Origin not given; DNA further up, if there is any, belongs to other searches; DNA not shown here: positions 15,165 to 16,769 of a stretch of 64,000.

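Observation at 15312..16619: Single polypeptide combining a radical-SAM-like domain with the ArcS catalytic motif, divergent from tgtA (archaeosine pathway fusion)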

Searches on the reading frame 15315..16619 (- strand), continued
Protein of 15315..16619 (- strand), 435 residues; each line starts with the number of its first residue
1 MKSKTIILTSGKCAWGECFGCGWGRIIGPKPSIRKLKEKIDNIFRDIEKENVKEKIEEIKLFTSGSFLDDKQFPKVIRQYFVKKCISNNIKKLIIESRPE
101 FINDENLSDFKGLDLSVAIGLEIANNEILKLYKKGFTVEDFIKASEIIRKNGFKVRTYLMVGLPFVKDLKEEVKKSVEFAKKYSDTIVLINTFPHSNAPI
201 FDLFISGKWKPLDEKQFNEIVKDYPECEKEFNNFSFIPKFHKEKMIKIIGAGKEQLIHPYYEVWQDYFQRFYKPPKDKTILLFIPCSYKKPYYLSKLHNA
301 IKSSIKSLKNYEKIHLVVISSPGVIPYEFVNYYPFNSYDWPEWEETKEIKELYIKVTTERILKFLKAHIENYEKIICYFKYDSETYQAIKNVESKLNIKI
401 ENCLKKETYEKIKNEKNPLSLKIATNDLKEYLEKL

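Call 41: search_protein_families(library=ncbifam, proteins=[P0170, P0174, P0176, P0188, P0159, P0240, P0247, P0257, P0145, P0137], max_evalue=0.00001)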
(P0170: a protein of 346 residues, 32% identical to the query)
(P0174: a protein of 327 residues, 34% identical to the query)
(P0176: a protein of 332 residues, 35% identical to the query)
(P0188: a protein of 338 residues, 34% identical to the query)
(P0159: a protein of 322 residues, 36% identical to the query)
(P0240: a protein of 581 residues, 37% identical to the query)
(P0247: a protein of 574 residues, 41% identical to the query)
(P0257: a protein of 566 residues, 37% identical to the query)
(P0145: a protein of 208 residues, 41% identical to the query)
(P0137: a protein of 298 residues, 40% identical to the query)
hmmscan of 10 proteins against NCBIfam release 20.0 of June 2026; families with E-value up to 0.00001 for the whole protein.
P0170 (346 aa): 3 families
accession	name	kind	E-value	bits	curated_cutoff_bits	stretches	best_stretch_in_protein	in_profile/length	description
TIGR01210.1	TIGR01210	equivalog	4.2e-114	381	212.15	1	28-337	2-307/313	archaeosine biosynthesis radical SAM protein RaSEA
TIGR01211.1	ELP3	subfamily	1.8e-14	53.1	350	1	107-276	170-335/522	tRNA uridine(34) 5-carboxymethylaminomethyl modification radical SAM/GNAT enzyme Elp3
TIGR01212.1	TIGR01212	equivalog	2.8e-13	49.7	180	1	56-256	37-233/302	tRNA modification radical SAM protein MnmL/YtqA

P0174 (327 aa): 3 families
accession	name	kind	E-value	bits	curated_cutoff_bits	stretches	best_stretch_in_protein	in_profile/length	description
TIGR01210.1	TIGR01210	equivalog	2.6e-88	296.3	212.15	1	26-324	5-306/313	archaeosine biosynthesis radical SAM protein RaSEA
TIGR01212.1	TIGR01212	equivalog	7.4e-10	38.4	180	1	50-214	36-203/302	tRNA modification radical SAM protein MnmL/YtqA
TIGR01211.1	ELP3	subfamily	4.9e-06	25.3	350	1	115-259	187-327/522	tRNA uridine(34) 5-carboxymethylaminomethyl modification radical SAM/GNAT enzyme Elp3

P0176 (332 aa): 3 families
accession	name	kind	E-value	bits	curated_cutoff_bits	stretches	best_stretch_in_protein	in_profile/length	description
TIGR01210.1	TIGR01210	equivalog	5.8e-94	314.8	212.15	1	25-316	1-302/313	archaeosine biosynthesis radical SAM protein RaSEA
TIGR01212.1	TIGR01212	equivalog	1.9e-10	40.4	180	1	117-244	107-233/302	tRNA modification radical SAM protein MnmL/YtqA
TIGR01211.1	ELP3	subfamily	3.4e-06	25.9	350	1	122-246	195-317/522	tRNA uridine(34) 5-carboxymethylaminomethyl modification radical SAM/GNAT enzyme Elp3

P0188 (338 aa): 4 families
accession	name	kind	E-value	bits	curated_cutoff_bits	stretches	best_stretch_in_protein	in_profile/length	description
TIGR01210.1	TIGR01210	equivalog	2e-87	293.4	212.15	1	27-331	2-310/313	archaeosine biosynthesis radical SAM protein RaSEA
TIGR01211.1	ELP3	subfamily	3.6e-07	29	350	1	122-262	194-333/522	tRNA uridine(34) 5-carboxymethylaminomethyl modification radical SAM/GNAT enzyme Elp3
TIGR04014.1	B12_SAM_MJ_0865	equivalog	6.5e-06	25.2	360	1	40-187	159-310/434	methyl-coenzyme M reductase glutamine C-methyltransferase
TIGR03975.1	rSAM_ocin_1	subfamily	7.6e-06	24.7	281.85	0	39-187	259-404/606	RiPP maturation radical SAM C-methyltransferase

P0159 (322 aa): 7 families
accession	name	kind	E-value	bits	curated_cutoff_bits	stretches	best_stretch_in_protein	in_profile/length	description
TIGR01210.1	TIGR01210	equivalog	5.3e-90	301.8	212.15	1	11-308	2-308/313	archaeosine biosynthesis radical SAM protein RaSEA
TIGR01212.1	TIGR01212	equivalog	3.9e-10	39.3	180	1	97-227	100-229/302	tRNA modification radical SAM protein MnmL/YtqA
TIGR01211.1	ELP3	subfamily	1e-08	34.1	350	1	108-315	194-397/522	tRNA uridine(34) 5-carboxymethylaminomethyl modification radical SAM/GNAT enzyme Elp3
TIGR00539.1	hemN_rel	equivalog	1.5e-07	30.9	205.4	1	91-247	71-223/361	radical SAM family heme chaperone HemW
TIGR04013.1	B12_SAM_MJ_1487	hypoth_equivalog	1.3e-06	27.5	251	1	112-184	246-317/382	TIGR04013 family B12-binding domain/radical SAM domain-containing protein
TIGR03975.1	rSAM_ocin_1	subfamily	1.7e-06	26.8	281.85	1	26-181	261-411/606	RiPP maturation radical SAM C-methyltransferase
TIGR04072.2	rSAM_ladder_B12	equivalog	3.2e-06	26.1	360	1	6-219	161-366/443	lipid biosynthesis B12-binding/radical SAM protein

P0240 (581 aa): 12 families
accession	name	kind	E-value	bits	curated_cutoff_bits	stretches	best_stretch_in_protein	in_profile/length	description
NF040592.1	tRNA_mod_ArcS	equivalog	1.6e-146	489.3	440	1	3-575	1-574/575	archaeosine synthase subunit alpha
NF053620.1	ArchsnAlpArcSThp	equivalog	1.3e-93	314.2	600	1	85-574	40-515/515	archaeosine synthase subunit alpha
TIGR00432.2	arcsn_tRNA_tgt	equivalog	1.3e-27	96.3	350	1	107-363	183-439/441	tRNA guanosine(15) transglycosylase TgtA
TIGR00451.1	unchar_dom_2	domain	6.6e-12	45.6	27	1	496-579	18-107/107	uncharacterized domain 2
TIGR03684.1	arCOG00985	hypoth_equivalog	1.4e-11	44.4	120.6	1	516-579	83-149/154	arCOG04150 universal archaeal PUA-domain protein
NF011153.0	PRK14560.1-4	equivalog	2e-09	37.6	169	1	516-579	89-155/162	putative RNA-binding protein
NF010367.0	PRK13795.1-2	equivalog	1.9e-07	29.9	456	1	491-577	108-200/584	hypothetical protein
NF011151.0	PRK14560.1-2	equivalog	1.5e-06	28.2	291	1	517-579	99-164/172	putative RNA-binding protein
NF010368.0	PRK13795.1-3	equivalog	1.5e-06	26.7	588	1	513-576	137-202/635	hypothetical protein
NF011152.0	PRK14560.1-3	equivalog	2.1e-06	27.7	249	0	442-579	16-158/165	putative RNA-binding protein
TIGR00449.1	tgt_general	superfamily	2.8e-06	26.5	47.6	0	104-243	200-364/367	tRNA-guanine transglycosylase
TIGR00425.1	CBF5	equivalog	7.1e-06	25.4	238.15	0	521-576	254-310/322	RNA-guided pseudouridylation complex pseudouridine synthase subunit Cbf5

P0247 (574 aa): 9 families
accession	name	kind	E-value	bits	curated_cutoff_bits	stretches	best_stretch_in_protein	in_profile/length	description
NF040592.1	tRNA_mod_ArcS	equivalog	2.7e-127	425.8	440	1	99-571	93-574/575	archaeosine synthase subunit alpha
NF053620.1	ArchsnAlpArcSThp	equivalog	4.1e-98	329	600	1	96-570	58-515/515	archaeosine synthase subunit alpha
TIGR00432.2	arcsn_tRNA_tgt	equivalog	1.9e-14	53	350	1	189-349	296-438/441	tRNA guanosine(15) transglycosylase TgtA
TIGR00451.1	unchar_dom_2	domain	4e-08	33.4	27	1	513-574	43-106/107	uncharacterized domain 2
NF010368.0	PRK13795.1-3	equivalog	1.8e-07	29.8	588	1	507-571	135-201/635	hypothetical protein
TIGR03684.1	arCOG00985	hypoth_equivalog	5.2e-07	29.6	120.6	1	514-574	85-148/154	arCOG04150 universal archaeal PUA-domain protein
NF010367.0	PRK13795.1-2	equivalog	6.9e-07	28.1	456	1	508-572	130-199/584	hypothetical protein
NF011153.0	PRK14560.1-4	equivalog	2.7e-06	27.4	169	1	513-573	90-153/162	putative RNA-binding protein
NF011151.0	PRK14560.1-2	equivalog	3.5e-06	27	291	1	518-574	105-163/172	putative RNA-binding protein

P0257 (566 aa): 10 families
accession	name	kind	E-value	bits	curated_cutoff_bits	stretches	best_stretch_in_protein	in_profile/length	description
NF040592.1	tRNA_mod_ArcS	equivalog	1.3e-113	380.6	440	1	97-564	94-575/575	archaeosine synthase subunit alpha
NF053620.1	ArchsnAlpArcSThp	equivalog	1.4e-95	320.6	600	1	94-562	59-515/515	archaeosine synthase subunit alpha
TIGR00432.2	arcsn_tRNA_tgt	equivalog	3e-11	42.4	350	1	188-339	304-438/441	tRNA guanosine(15) transglycosylase TgtA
NF010368.0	PRK13795.1-3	equivalog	2.8e-10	39.1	588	1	509-564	146-202/635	hypothetical protein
TIGR00451.1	unchar_dom_2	domain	1.4e-08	34.9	27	1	508-566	46-106/107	uncharacterized domain 2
NF010367.0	PRK13795.1-2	equivalog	2.4e-08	32.9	456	1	483-565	112-200/584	hypothetical protein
TIGR03684.1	arCOG00985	hypoth_equivalog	7.4e-08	32.4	120.6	1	510-565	90-147/154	arCOG04150 universal archaeal PUA-domain protein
NF011153.0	PRK14560.1-4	equivalog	3.4e-06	27.1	169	1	511-564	97-152/162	putative RNA-binding protein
NF010369.0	PRK13795.1-4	equivalog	3.6e-06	25.5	1086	1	509-564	151-208/633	hypothetical protein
NF011151.0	PRK14560.1-2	equivalog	4.7e-06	26.6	291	1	510-565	105-162/172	putative RNA-binding protein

P0145 (208 aa): 2 families
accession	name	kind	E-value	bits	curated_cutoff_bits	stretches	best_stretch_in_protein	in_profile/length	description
NF040592.1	tRNA_mod_ArcS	equivalog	2.2e-16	59.6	440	1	19-146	271-391/575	archaeosine synthase subunit alpha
NF053620.1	ArchsnAlpArcSThp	equivalog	1.8e-14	53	600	1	19-144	217-336/515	archaeosine synthase subunit alpha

P0137 (298 aa): 2 families
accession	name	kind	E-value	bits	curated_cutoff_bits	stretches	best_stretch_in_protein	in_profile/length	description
TIGR01210.1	TIGR01210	equivalog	2.2e-27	96.1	212.15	1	8-168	17-184/313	archaeosine biosynthesis radical SAM protein RaSEA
TIGR01212.1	TIGR01212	equivalog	2.3e-09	36.8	180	1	14-175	33-198/302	tRNA modification radical SAM protein MnmL/YtqA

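Call 42: fold_search(model_id=the predicted structure, library=pdb)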
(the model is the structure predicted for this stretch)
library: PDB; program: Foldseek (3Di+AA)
matches with E <= 10: 1536; with E <= 0.001: 95
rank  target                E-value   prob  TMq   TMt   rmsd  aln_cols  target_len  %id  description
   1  8ptx_C                1.2e-08  1.00  0.44  0.36   5.9       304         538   16  Cryo-EM structure of human Elp123 in complex with tRNA, acetyl-CoA, 5'-deoxyadenosine and methionine (released 2024-04-17)
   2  6iad                  1.3e-08  1.00  0.37  0.38   5.8       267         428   19  Apo crystal structure of archaeal Methanocaldococcus infernus Elp3 (del1-54) (released 2019-02-20)
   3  6ia8                  1.5e-08  1.00  0.40  0.40   4.9       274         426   19  Apo crystal structure of archaeal Methanocaldococcus infernus Elp3 (del1-19) (released 2019-02-20)
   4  8pty_C                2.3e-08  1.00  0.41  0.41   4.8       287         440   17  Cryo-EM structure of human Elp123 in complex with 5'-deoxyadenosine and methionine (released 2024-04-17)
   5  7qbu_B                2.9e-08  1.00  0.40  0.42  17.0       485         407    9  B12-dependent radical SAM methyltransferase, Mmp10 with [4Fe-4S] cluster, cobalamin, and S-methyl-5'-thioadenosine bou (released 2022-02-02)
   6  6qk7_C                8.1e-08  1.00  0.41  0.40   4.6       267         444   15  Elongator catalytic subcomplex Elp123 lobe (released 2019-07-17)
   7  7qbu_A                8.5e-08  1.00  0.40  0.41  16.9       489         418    9  B12-dependent radical SAM methyltransferase, Mmp10 with [4Fe-4S] cluster, cobalamin, and S-methyl-5'-thioadenosine bou (released 2022-02-02)
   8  8avg_C                1.1e-07  1.00  0.42  0.42   5.4       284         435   18  Cryo-EM structure of mouse Elp123 with bound SAM (released 2022-12-07)
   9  9ccb                  1.2e-07  1.00  0.39  0.40   8.7       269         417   16  X-ray crystal structure of methyl-coenzyme M reductase glutamine methylase (MgmA) from Methanothermobacter marburgensis  (released 2025-01-01)
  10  8asw_C                1.4e-07  1.00  0.44  0.37   4.5       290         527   15  Cryo-EM structure of yeast Elp123 in complex with alanine tRNA (released 2022-12-07)
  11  6ia6                  1.7e-07  1.00  0.41  0.45   5.7       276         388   16  Crystal structure of the bacterial Dehalococcoides mccartyi Elp3 with desulfo-CoA (released 2019-02-20)
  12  5l7l                  3.1e-07  1.00  0.41  0.44   5.7       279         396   16  Crystal Structure of Elp3 from Dehalococcoides mccartyi (390-407 GSGSG) (released 2016-08-03)
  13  2q07                  3.5e-07  1.00  0.27  0.42   4.3       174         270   20  Crystal structure of AF0587, a protein of unknown function (released 2007-06-05)
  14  8asv_C                4.0e-07  1.00  0.41  0.39   8.4       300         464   14  Cryo-EM structure of yeast Elongator complex (released 2022-12-07)
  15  6fd2_A                7.6e-07  1.00  0.34  0.33   6.3       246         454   13  Radical SAM 1,2-diol dehydratase AprD4 in complex with its substrate paromamine (released 2018-01-17)
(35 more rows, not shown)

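Call 46: find_encoding_contigs(protein=P0145, flank=6000, max_places=2)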
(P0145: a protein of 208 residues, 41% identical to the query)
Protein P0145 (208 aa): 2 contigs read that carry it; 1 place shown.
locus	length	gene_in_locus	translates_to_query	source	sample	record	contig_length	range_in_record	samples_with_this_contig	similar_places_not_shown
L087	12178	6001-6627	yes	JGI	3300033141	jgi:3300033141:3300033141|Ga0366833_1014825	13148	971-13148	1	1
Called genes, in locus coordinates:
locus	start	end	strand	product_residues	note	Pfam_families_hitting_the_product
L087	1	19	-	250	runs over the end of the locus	PF13489:Methyltransf_23, PF01209:Ubie_methyltran, PF05175:MTS (weak), PF06325:PrmA (weak), PF13847:Methyltransf_31, PF08241:Methyltransf_11, PF08242:Methyltransf_12 (weak), PF13649:Methyltransf_25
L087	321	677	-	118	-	PF02675:AdoMet_dc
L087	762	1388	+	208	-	PF02223:Thymidylate_kin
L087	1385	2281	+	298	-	PF05014:Nuc_deoxyrib_tr (faint), PF15891:Nuc_deoxyri_tr2 (faint)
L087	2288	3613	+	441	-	PF00012:HSP70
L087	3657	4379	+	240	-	PF01209:Ubie_methyltran, PF05401:NodS, PF05148:Methyltransf_8, PF05219:DREV, PF13489:Methyltransf_23, PF13847:Methyltransf_31, PF08241:Methyltransf_11, PF08242:Methyltransf_12, +3 more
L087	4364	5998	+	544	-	PF04055:Radical_SAM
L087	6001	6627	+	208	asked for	PF17884:DUF5591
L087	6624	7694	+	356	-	PF04055:Radical_SAM, PF13353:Fer4_12 (weak), PF13186:SPASM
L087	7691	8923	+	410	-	PF01979:Amidohydro_1, PF07969:Amidohydro_3 (weak)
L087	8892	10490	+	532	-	PF19864:Radical_SAM_N2, PF04055:Radical_SAM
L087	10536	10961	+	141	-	PF00293:NUDIX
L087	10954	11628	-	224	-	PF02592:Vut_1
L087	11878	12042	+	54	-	-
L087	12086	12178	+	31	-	?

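Call 50: search_protein_families(library=pfam, proteins=[L062:6012-6629:-, L062:6808-8868:-, L062:9398-9982:+, L062:9986-11329:+, L062:11310-12971:+, L062:13004-13444:+, L062:13505-14851:+, L062:14855-15697:+, L075:9935-11350:+, L075:11343-12281:-], max_evalue=0.001)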
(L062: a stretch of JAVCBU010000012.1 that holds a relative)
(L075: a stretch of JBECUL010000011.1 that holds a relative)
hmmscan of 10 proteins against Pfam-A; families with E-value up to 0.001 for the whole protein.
L062:6012-6629:- (205 aa): 2 families
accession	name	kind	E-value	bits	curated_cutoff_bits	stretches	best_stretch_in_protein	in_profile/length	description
PF02223.23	Thymidylate_kin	-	2.3e-52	177.8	27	1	14-196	1-185/185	Thymidylate kinase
PF01712.25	dNK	-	0.00012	22.4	27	1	12-203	1-201/203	Deoxynucleoside kinase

L062:6808-8868:- (686 aa): 2 families
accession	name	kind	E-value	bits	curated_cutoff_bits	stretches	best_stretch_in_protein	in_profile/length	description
PF01131.25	Topoisom_bac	-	3.6e-111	372.5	35.1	1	150-560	2-410/411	DNA topoisomerase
PF01751.28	Toprim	-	5.9e-10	39.6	23.1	1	4-133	1-94/96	Toprim domain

L062:9398-9982:+ (195 aa): 1 family
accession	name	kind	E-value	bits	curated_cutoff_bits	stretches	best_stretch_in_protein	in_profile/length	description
PF01914.23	MarC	-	2.4e-37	128.8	23.9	1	5-187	2-203/203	MarC family integral membrane protein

L062:9986-11329:+ (448 aa): 2 families
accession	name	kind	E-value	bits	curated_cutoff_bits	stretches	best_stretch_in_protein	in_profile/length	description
PF17884.7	DUF5591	-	1e-13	51.9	26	1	267-407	4-132/150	Domain of unknown function (DUF5591)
PF04055.27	Radical_SAM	-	3.3e-10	40.8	29.5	1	13-157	6-149/166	Radical SAM superfamily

L062:11310-12971:+ (554 aa): 1 family
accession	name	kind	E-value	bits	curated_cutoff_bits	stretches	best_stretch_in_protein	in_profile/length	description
PF01702.25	TGT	-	1.6e-69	235.1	26.3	1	12-334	3-356/357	Queuine tRNA-ribosyltransferase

L062:13004-13444:+ (147 aa): 1 family
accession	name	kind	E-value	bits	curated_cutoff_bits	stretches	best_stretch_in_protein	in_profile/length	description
PF01597.25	GCV_H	-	2.3e-40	137.8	22.2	1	20-138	1-119/122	Glycine cleavage H-protein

L062:13505-14851:+ (449 aa): 0 families

L062:14855-15697:+ (281 aa): 1 family
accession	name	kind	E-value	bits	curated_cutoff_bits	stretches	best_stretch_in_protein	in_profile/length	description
PF01261.30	AP_endonuc_2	-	3.6e-35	122.3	31.1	1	27-262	4-230/249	Xylose isomerase-like TIM barrel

L075:9935-11350:+ (472 aa): 2 families
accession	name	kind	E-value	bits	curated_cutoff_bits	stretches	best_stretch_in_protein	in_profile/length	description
PF17884.7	DUF5591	-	7.1e-14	52.3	26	1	285-390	4-101/150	Domain of unknown function (DUF5591)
PF04055.27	Radical_SAM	-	1.1e-09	39.2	29.5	1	38-173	9-143/166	Radical SAM superfamily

L075:11343-12281:- (312 aa): 2 families
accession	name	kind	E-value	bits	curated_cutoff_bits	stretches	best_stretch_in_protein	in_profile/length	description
PF01564.23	Spermine_synth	-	2e-59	200.7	22.9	1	71-246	1-177/186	Spermine/spermidine synthase domain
PF17284.7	Spermine_synt_N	-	3e-12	46.7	22.1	1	19-66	4-51/53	Spermidine synthase tetramerisation domain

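Call 56: find_encoding_contigs(protein=P0136, flank=5000, max_places=2)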
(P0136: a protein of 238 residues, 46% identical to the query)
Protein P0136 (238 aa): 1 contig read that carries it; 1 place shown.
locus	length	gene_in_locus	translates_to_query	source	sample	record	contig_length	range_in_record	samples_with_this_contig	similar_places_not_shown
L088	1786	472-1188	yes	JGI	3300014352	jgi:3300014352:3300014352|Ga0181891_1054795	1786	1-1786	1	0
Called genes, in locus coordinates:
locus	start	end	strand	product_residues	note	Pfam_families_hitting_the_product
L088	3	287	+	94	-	?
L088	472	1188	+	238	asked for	PF17884:DUF5591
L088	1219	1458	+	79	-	PF00977:His_biosynth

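Call 57: find_encoding_contigs(protein=P0150, flank=5000, max_places=2)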
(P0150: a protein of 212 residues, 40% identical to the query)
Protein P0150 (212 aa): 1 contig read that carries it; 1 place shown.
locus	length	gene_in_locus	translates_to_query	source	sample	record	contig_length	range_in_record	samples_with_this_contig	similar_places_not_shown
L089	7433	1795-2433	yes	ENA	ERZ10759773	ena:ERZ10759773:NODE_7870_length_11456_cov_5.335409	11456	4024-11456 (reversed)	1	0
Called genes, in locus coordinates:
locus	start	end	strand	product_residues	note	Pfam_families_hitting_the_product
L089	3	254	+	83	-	?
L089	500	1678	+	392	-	-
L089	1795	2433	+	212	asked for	PF17884:DUF5591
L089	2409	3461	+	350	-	PF01702:TGT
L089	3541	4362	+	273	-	-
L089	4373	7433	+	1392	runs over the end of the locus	-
